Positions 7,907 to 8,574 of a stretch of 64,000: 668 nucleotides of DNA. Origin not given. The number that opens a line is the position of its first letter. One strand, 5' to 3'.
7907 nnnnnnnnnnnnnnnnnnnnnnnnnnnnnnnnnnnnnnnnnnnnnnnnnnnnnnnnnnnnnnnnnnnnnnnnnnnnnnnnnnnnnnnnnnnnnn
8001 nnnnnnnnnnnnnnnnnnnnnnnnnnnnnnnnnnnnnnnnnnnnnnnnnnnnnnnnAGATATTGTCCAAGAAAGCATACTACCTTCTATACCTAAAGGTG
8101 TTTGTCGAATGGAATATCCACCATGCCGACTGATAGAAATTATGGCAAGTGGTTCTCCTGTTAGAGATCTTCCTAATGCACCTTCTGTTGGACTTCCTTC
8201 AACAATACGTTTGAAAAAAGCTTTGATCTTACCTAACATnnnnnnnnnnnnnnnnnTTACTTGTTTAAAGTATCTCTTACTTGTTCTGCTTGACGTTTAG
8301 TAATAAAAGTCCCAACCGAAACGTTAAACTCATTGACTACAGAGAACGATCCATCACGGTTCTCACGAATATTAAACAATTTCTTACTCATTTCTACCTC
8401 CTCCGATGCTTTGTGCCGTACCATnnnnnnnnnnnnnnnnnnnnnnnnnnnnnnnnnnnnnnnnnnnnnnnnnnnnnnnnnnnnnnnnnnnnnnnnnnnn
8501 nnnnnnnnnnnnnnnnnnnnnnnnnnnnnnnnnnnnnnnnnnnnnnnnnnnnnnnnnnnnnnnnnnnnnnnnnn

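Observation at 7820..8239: Single in-frame TAA splits an otherwise continuous 138-codon reading frame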

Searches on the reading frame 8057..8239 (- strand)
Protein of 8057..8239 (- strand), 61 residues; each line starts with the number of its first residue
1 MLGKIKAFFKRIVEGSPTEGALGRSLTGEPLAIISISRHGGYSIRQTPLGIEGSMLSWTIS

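Call 23: find_encoding_contigs(protein=window:8057-8239:-, flank=3000, max_places=10)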
Protein seq(61 aa) (61 aa): no gene with exactly this product is on record in the collection.
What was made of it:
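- The 61-aa product is absent from the 153-billion-gene index (call 23).
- Tried and rejected: The 61-aa product is not on record, so the window's source genome and other carriers could not be traced (call 23).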

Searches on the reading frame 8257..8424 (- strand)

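Call 26: search_protein_families(library=phrogs, proteins=[window:8257-8424:-], max_evalue=0.01)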
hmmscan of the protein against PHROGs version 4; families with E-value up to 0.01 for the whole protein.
window:8257-8424:- (55 aa): 1 family
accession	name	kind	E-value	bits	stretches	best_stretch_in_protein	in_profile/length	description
phrog_27860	-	unknown function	1.6e-35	121.4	1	12-55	1-44/44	-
